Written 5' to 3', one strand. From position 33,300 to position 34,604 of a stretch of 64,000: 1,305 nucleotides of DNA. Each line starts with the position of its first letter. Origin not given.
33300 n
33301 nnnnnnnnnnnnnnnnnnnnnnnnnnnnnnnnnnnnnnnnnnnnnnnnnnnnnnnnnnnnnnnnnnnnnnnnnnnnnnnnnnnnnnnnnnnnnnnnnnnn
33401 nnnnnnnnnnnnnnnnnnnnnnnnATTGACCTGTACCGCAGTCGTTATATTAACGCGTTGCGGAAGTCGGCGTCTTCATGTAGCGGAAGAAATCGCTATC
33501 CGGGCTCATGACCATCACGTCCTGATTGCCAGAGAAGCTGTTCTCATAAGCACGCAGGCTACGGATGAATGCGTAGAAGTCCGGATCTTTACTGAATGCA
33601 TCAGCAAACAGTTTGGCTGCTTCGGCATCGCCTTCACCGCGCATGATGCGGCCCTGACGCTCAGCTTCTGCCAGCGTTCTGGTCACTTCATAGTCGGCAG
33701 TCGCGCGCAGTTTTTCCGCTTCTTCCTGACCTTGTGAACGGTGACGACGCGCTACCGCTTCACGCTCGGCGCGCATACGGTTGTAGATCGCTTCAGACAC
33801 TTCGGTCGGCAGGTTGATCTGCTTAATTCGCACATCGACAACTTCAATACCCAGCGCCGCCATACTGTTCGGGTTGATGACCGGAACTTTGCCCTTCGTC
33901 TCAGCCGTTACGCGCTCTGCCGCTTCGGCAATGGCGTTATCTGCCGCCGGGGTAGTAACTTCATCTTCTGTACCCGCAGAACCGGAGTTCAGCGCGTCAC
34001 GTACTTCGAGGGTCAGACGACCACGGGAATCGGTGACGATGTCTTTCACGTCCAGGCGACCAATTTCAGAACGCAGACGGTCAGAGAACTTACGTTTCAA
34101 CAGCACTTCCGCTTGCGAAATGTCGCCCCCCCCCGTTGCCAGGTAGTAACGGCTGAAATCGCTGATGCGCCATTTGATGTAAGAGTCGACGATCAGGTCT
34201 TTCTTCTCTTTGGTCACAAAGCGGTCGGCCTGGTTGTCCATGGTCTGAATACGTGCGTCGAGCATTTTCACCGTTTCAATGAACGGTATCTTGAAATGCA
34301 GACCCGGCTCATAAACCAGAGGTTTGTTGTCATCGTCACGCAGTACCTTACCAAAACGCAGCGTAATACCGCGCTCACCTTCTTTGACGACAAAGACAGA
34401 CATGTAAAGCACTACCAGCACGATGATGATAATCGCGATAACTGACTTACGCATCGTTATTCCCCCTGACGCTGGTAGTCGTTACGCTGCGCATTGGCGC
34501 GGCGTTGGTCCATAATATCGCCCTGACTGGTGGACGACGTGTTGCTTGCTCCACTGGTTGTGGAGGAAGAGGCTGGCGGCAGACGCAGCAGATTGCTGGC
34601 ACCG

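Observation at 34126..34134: Nine-nucleotide G/C homopolymer inside hflC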

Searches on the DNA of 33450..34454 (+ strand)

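Call 4: search_dna_similar(query=window:33450-34454:+, collection=ecoli_genomes, mode=near, max_rows=40, rows=spread)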
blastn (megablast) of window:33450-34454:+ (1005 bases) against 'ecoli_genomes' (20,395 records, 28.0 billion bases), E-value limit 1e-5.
Records with a match: 5425; places in all: 5428; records where one place covers at least 80% of the query: 5425.
Genomes with a match: 5425 of 5426; with a place that covers at least 80% of the query: 5425. Places per genome that has any: lowest 1, median 1, highest 2. On chromosomes: 5426 places; on plasmids: 2.
Best place of each record, by identity: >=99% 5038; 95-99% 385; 90-95% 2.
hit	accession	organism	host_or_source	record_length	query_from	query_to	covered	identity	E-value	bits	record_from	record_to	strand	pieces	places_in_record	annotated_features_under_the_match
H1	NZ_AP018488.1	Escherichia coli O157:H7 strain PV15-279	Homo sapiens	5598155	1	1005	100%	100.0%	0e+0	1857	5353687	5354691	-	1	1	hflC: protease modulator HflC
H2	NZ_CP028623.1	Escherichia coli strain 138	cattle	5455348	1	1005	100%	100.0%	0e+0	1857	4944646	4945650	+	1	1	hflC: protease modulator HflC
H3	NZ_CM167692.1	Escherichia coli strain NCCP 13892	Homo sapiens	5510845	1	1005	100%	100.0%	0e+0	1857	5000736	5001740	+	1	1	hflC: protease modulator HflC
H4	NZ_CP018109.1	Escherichia coli strain MRSN346595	Homo sapiens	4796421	1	1005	100%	99.5%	0e+0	1829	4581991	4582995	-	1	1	hflC: protease modulator HflC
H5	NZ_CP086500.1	Escherichia coli strain Ec-050-T5-MAC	Homo sapiens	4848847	1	1005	100%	99.5%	0e+0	1829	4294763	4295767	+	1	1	hflC: protease modulator HflC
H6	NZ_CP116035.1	Escherichia coli strain FAH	Homo sapiens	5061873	1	1005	100%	99.5%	0e+0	1829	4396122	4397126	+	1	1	hflC: protease modulator HflC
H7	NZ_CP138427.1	Escherichia coli strain 21EVA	Homo sapiens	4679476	1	1005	100%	99.5%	0e+0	1829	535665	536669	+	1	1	hflC: protease modulator HflC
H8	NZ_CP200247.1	Escherichia coli strain Yu5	-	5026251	1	1005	100%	99.5%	0e+0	1829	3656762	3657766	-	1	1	hflC: protease modulator HflC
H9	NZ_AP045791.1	Escherichia coli strain 23CRST026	Homo sapiens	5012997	1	1005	100%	99.5%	0e+0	1829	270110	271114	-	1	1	hflC: protease modulator HflC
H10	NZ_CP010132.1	Escherichia coli strain C10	cow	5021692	1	1005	100%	99.4%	0e+0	1823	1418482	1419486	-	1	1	hflC: protease modulator HflC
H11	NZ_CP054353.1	Escherichia coli strain SCU-172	Homo sapiens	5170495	1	1005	100%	99.4%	0e+0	1823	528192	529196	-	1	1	hflC: protease modulator HflC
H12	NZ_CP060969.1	Escherichia coli strain EC5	Homo sapiens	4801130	1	1005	100%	99.4%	0e+0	1823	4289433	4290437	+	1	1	hflC: protease modulator HflC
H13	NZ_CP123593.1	Escherichia coli strain DJH_183sputum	Homo sapiens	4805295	1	1005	100%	99.4%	0e+0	1823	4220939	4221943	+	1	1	hflC: protease modulator HflC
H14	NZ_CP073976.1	Escherichia coli strain MB20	Poultry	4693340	1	1005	100%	99.4%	0e+0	1823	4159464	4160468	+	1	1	hflC: protease modulator HflC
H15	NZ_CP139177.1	Escherichia coli strain JX21CE33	chicken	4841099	1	1005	100%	99.4%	0e+0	1823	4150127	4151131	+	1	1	hflC: protease modulator HflC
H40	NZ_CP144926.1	Escherichia coli strain SCPM-O-B-7615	raw milk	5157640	1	1005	100%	94.1%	0e+0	1530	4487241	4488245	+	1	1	hflC: protease modulator HflC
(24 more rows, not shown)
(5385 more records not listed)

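Call 5: search_dna_similar(query=window:34085-34174:+, collection=ecoli_genomes, mode=near, max_rows=60, rows=spread)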
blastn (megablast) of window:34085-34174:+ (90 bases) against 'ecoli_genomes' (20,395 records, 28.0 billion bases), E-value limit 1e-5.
Records with a match: 5425; places in all: 5428; records where one place covers at least 80% of the query: 5425.
Genomes with a match: 5425 of 5426; with a place that covers at least 80% of the query: 5425. Places per genome that has any: lowest 1, median 1, highest 2. On chromosomes: 5426 places; on plasmids: 2.
Best place of each record, by identity: >=99% 293; 95-99% 5132.
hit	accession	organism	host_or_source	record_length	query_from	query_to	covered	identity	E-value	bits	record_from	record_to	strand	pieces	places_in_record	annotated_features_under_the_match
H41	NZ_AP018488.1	Escherichia coli O157:H7 strain PV15-279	Homo sapiens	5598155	1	90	100%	100.0%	7e-39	167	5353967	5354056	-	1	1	hflC: protease modulator HflC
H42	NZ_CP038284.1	Escherichia coli O157:H7 strain YB14-1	cattle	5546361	1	90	100%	100.0%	7e-39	167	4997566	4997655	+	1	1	hflC: protease modulator HflC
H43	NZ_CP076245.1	Escherichia coli O157:H7 strain Balcarce_24.2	Rectal swab of live bovine cattle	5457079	1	90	100%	100.0%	7e-39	167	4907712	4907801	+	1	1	hflC: protease modulator HflC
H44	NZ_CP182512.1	Escherichia coli strain VTEC+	Grown in Blood agar culture medium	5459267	1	90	100%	100.0%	7e-39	167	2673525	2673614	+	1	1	hflC: protease modulator HflC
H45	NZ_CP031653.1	Escherichia coli strain UK_Dog_Liverpool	dog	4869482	1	90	100%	97.8%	2e-35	156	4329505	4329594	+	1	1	hflC: protease modulator HflC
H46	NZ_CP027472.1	Escherichia coli strain 2014C-3050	missing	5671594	1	90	100%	97.8%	2e-35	156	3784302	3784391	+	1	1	hflC: protease modulator HflC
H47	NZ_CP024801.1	Escherichia coli strain AMA1167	Homo sapiens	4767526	1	90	100%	97.8%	2e-35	156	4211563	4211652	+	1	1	hflC: protease modulator HflC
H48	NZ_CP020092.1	Escherichia coli strain 13E0725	cattle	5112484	1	90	100%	97.8%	2e-35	156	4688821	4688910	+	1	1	hflC: protease modulator HflC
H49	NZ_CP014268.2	Escherichia coli B strain C2566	laboratory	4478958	1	90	100%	97.8%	2e-35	156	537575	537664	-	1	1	hflC: protease modulator HflC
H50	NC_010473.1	Escherichia coli str. K-12 substr. DH10B strain K-12 ...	-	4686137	1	90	100%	97.8%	2e-35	156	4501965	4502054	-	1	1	hflC: protease modulator HflC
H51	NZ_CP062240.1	Escherichia coli strain AML001_ev02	not applicable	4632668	1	90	100%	97.8%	2e-35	156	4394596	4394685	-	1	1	hflC: protease modulator HflC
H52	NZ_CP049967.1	Escherichia coli strain ARL09/232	Homo sapiens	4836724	1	90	100%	97.8%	2e-35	156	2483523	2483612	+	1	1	hflC: protease modulator HflC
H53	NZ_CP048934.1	Escherichia coli strain 190693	Homo sapiens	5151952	1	90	100%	97.8%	2e-35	156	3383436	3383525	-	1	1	hflC: protease modulator HflC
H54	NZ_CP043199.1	Escherichia coli O16:H48 strain PG20180060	mouse gut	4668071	1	90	100%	97.8%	2e-35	156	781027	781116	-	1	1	hflC: protease modulator HflC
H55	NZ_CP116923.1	Escherichia coli strain MLI104K1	Homo sapiens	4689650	1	90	100%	97.8%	2e-35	156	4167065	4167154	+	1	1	hflC: protease modulator HflC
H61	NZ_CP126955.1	Escherichia coli O78:H4 strain APEC E123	Gallus gallus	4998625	1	90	100%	97.8%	2e-35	156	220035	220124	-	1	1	hflC: protease modulator HflC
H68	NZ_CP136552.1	Escherichia coli O104:H4 strain rpoS_ATGtoATA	Homo sapiens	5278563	1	90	100%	97.8%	2e-35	156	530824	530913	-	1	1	hflC: protease modulator HflC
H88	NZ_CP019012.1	Escherichia coli strain Ecol_AZ161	Homo sapiens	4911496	1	90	100%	96.7%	7e-34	150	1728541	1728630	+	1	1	hflC: protease modulator HflC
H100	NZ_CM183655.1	Escherichia coli strain GmF052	Homo sapiens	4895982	1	90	100%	95.6%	3e-32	145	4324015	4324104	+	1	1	hflC: protease modulator HflC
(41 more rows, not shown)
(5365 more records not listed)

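Call 6: get_annotated_region(hit=H50, flank=100)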
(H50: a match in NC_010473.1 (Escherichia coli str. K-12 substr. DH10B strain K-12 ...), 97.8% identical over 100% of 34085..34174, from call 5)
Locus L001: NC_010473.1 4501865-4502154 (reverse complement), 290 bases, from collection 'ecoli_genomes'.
description: Escherichia coli str. K-12 substr. DH10B, complete sequence
organism: Escherichia coli str. K-12 substr. DH10B strain K-12 substr. DH10B (NCBI taxid 316385)
replicon: chromosome; assembly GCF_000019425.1
host: -; source: -; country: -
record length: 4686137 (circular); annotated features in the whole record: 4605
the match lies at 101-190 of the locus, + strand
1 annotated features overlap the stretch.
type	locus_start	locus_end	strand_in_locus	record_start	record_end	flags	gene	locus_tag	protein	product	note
CDS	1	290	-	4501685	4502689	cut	hflC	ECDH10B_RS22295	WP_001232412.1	protease modulator HflC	-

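Call 7: get_annotated_region(hit=H88, flank=100)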
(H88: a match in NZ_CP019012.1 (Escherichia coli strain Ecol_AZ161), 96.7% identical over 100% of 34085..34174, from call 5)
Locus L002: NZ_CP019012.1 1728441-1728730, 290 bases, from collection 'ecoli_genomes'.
description: Escherichia coli strain Ecol_AZ161 chromosome, complete genome
organism: Escherichia coli strain Ecol_AZ161 (NCBI taxid 562)
replicon: chromosome; assembly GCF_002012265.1
host: Homo sapiens; source: not applicable; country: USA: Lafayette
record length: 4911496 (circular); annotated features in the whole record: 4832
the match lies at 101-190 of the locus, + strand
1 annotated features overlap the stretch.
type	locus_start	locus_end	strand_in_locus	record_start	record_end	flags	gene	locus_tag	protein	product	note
CDS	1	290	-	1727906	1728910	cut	hflC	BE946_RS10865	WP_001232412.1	protease modulator HflC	-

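Call 8: get_annotated_region(hit=H100, flank=100)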
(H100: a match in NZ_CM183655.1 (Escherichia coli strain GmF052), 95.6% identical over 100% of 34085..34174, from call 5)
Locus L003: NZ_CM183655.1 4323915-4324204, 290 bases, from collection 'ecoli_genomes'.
description: Escherichia coli strain GmF052 chromosome, whole genome shotgun sequence
organism: Escherichia coli strain GmF052 (NCBI taxid 562)
replicon: chromosome; assembly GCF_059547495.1
host: Homo sapiens; source: -; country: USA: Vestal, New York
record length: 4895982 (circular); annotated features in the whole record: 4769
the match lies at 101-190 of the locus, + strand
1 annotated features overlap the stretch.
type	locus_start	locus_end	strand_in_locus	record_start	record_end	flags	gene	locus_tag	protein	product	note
CDS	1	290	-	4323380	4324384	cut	hflC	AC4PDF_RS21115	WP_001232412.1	protease modulator HflC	-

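Call 9: get_annotated_region(hit=H40, flank=100)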
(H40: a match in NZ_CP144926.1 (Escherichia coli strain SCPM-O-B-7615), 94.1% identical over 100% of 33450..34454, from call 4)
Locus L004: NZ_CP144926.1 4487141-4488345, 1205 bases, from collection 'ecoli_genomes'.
description: Escherichia coli strain SCPM-O-B-7615 chromosome, complete genome
organism: Escherichia coli strain SCPM-O-B-7615 (NCBI taxid 562)
replicon: chromosome; assembly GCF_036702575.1
host: -; source: raw milk; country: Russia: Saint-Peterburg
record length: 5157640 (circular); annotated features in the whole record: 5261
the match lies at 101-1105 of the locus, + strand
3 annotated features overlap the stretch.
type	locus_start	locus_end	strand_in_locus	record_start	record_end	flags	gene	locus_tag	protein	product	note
CDS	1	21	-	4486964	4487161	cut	yjeT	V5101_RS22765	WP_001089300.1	DUF2065 domain-containing protein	-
CDS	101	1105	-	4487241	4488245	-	hflC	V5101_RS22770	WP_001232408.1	protease modulator HflC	-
CDS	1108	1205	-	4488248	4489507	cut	hflK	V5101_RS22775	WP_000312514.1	FtsH protease activity modulator HflK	-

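Call 11: search_dna_similar(query=window:34085-34139:-, collection=ecoli_genomes, mode=near, max_rows=60, rows=spread)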
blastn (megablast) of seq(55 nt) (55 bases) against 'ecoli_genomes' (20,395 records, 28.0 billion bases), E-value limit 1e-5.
Records with a match: 5390; places in all: 5393; records where one place covers at least 80% of the query: 5390.
Genomes with a match: 5390 of 5426; with a place that covers at least 80% of the query: 5390. Places per genome that has any: lowest 1, median 1, highest 2. On chromosomes: 5391 places; on plasmids: 2.
Best place of each record, by identity: >=99% 293; 95-99% 5093; 90-95% 4.
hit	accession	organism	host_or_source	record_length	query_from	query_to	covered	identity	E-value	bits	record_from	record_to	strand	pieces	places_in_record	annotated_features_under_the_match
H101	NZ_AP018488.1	Escherichia coli O157:H7 strain PV15-279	Homo sapiens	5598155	1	55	100%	100.0%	9e-20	102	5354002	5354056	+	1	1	hflC: protease modulator HflC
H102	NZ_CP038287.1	Escherichia coli O157:H7 strain TX 376-2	cattle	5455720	1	55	100%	100.0%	9e-20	102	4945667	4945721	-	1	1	hflC: protease modulator HflC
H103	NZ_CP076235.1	Escherichia coli O157:H7 strain 9.1_Anguil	Rectal swab of live bovine cattle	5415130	1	55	100%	100.0%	9e-20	102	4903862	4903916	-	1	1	hflC: protease modulator HflC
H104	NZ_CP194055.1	Escherichia coli strain ATCC 43894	laboratory stock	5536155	1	55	100%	100.0%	9e-20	102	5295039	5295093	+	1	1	hflC: protease modulator HflC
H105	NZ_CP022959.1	Escherichia coli ATCC 8739 strain ATCC 8739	stepwise adaptation to AgNO3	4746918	1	55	100%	96.4%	2e-16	92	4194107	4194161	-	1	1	hflC: protease modulator HflC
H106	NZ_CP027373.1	Escherichia coli strain 05-3629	Homo sapiens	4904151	1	55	100%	96.4%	2e-16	92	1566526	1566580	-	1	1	hflC: protease modulator HflC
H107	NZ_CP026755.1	Escherichia coli strain AR_0077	missing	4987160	1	55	100%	96.4%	2e-16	92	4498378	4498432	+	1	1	hflC: protease modulator HflC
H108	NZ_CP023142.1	Escherichia coli strain CFSAN061770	missing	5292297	1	55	100%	96.4%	2e-16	92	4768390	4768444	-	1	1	hflC: protease modulator HflC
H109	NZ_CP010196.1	Escherichia coli strain M9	mouse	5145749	1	55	100%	96.4%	2e-16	92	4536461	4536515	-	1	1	hflC: protease modulator HflC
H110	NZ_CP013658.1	Escherichia coli strain uk_P46212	Homo sapiens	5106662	1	55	100%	96.4%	2e-16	92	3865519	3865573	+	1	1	hflC: protease modulator HflC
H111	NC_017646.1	Escherichia coli O7:K1 str. CE10 strain CE10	Homo sapiens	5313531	1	55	100%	96.4%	2e-16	92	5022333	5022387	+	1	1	hflC: protease modulator HflC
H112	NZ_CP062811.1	Escherichia coli strain Res13-Sevr-PER07-33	Sus scrofa domesticus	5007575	1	55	100%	96.4%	2e-16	92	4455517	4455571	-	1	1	hflC: protease modulator HflC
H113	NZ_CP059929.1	Escherichia coli strain 162.2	Turkey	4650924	1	55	100%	96.4%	2e-16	92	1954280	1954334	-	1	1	hflC: protease modulator HflC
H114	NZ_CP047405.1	Escherichia coli strain MS6193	Homo sapiens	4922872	1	55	100%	96.4%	2e-16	92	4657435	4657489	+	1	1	hflC: protease modulator HflC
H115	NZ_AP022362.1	Escherichia coli strain E302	Homo sapiens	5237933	1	55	100%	96.4%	2e-16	92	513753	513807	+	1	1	hflC: protease modulator HflC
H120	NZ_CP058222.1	Escherichia coli strain CFT073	Homo sapiens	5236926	1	55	100%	96.4%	2e-16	92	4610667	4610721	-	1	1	hflC: protease modulator HflC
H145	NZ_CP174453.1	Escherichia coli O25b:H4-ST131 strain MB1341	Homo sapiens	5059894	1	55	100%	96.4%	2e-16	92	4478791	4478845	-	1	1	hflC: protease modulator HflC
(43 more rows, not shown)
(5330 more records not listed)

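Call 31: get_annotated_region(hit=H50, flank=3000)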
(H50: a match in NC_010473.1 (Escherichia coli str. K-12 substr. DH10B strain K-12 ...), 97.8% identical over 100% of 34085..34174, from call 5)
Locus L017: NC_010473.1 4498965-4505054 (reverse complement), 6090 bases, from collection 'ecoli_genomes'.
description: Escherichia coli str. K-12 substr. DH10B, complete sequence
organism: Escherichia coli str. K-12 substr. DH10B strain K-12 substr. DH10B (NCBI taxid 316385)
replicon: chromosome; assembly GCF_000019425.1
host: -; source: -; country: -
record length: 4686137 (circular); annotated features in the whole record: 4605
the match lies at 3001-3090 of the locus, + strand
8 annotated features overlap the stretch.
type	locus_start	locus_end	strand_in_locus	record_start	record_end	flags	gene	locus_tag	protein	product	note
CDS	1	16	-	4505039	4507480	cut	rnr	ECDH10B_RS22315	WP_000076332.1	ribonuclease R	-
CDS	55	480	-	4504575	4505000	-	nsrR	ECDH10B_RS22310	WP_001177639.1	nitric oxide-sensing transcriptional repressor NsrR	-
CDS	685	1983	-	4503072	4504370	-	purA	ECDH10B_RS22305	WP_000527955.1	adenylosuccinate synthase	-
CDS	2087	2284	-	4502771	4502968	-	yjeT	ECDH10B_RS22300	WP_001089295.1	DUF2065 domain-containing protein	-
CDS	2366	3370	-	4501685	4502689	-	hflC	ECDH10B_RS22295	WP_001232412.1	protease modulator HflC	-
CDS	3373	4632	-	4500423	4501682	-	hflK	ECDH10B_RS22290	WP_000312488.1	FtsH protease activity modulator HflK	-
CDS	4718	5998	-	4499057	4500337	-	hflX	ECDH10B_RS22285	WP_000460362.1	ribosome rescue GTPase HflX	-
CDS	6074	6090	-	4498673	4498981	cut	hfq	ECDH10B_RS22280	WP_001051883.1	RNA chaperone Hfq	-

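Call 32: get_annotated_region(hit=H120, flank=3000)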
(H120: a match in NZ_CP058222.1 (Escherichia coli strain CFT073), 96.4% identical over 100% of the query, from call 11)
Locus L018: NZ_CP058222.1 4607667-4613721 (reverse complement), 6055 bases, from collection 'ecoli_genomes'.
description: Escherichia coli strain CFT073 chromosome, complete genome
organism: Escherichia coli strain CFT073 (NCBI taxid 562)
replicon: chromosome; assembly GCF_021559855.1
host: Homo sapiens; source: urine; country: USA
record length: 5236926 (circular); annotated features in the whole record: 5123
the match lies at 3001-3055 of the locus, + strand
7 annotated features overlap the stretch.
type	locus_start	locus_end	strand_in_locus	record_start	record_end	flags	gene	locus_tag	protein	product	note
CDS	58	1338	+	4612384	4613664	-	hflX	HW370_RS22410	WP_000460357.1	ribosome rescue GTPase HflX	-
CDS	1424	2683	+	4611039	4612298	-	hflK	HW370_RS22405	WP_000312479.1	FtsH protease activity modulator HflK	-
CDS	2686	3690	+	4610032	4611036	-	hflC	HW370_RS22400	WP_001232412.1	protease modulator HflC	-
CDS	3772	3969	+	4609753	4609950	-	yjeT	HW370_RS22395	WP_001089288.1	DUF2065 domain-containing protein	-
CDS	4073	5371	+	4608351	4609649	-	purA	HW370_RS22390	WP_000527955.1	adenylosuccinate synthase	-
CDS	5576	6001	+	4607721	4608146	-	nsrR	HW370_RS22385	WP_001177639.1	nitric oxide-sensing transcriptional repressor NsrR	-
CDS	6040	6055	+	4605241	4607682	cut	rnr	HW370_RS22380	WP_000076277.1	ribonuclease R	-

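Call 33: get_annotated_region(hit=H111, flank=3000)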
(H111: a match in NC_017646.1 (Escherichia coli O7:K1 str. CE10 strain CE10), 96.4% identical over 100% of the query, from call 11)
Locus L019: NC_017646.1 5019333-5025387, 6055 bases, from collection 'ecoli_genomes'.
description: Escherichia coli O7:K1 str. CE10, complete sequence
organism: Escherichia coli O7:K1 str. CE10 strain CE10 (NCBI taxid 1072459)
replicon: chromosome; assembly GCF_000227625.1
host: Homo sapiens; source: cerebrospinal fluid of a neonate with meningitis; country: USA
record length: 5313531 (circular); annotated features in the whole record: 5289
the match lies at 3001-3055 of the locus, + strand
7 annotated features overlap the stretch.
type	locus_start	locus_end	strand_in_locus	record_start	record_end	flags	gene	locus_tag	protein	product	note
CDS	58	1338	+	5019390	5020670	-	hflX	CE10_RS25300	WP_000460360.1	ribosome rescue GTPase HflX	-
CDS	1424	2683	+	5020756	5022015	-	hflK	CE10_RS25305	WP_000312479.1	FtsH protease activity modulator HflK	-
CDS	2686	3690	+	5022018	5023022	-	hflC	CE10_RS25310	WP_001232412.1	protease modulator HflC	-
CDS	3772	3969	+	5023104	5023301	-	yjeT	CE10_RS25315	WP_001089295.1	DUF2065 domain-containing protein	-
CDS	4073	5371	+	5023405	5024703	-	purA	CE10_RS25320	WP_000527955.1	adenylosuccinate synthase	-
CDS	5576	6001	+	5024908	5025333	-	nsrR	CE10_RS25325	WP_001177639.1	nitric oxide-sensing transcriptional repressor NsrR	-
CDS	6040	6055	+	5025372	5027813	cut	rnr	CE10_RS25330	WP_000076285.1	ribonuclease R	-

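Call 34: get_annotated_region(hit=H68, flank=3000)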
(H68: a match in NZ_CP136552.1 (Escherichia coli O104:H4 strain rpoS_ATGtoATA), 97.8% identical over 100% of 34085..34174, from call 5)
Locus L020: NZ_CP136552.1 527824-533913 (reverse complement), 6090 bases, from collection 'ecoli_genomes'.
description: Escherichia coli O104:H4 strain rpoS_ATGtoATA chromosome, complete genome
organism: Escherichia coli O104:H4 strain rpoS_ATGtoATA (NCBI taxid 1038927)
replicon: chromosome; assembly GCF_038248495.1
host: Homo sapiens; source: stool; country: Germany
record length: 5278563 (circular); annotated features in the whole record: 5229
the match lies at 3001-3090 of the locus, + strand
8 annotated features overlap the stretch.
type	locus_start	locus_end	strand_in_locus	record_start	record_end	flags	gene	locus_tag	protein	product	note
CDS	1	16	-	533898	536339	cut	rnr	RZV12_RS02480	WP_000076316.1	ribonuclease R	-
CDS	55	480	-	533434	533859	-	nsrR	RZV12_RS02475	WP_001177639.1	nitric oxide-sensing transcriptional repressor NsrR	-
CDS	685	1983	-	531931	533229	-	purA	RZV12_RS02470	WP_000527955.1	adenylosuccinate synthase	-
CDS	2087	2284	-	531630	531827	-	yjeT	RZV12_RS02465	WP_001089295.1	DUF2065 domain-containing protein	-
CDS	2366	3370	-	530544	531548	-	hflC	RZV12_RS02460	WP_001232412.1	protease modulator HflC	-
CDS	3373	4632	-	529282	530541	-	hflK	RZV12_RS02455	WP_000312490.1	FtsH protease activity modulator HflK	-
CDS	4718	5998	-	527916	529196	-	hflX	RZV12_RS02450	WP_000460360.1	ribosome rescue GTPase HflX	-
CDS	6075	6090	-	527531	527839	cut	hfq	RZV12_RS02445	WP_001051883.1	RNA chaperone Hfq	-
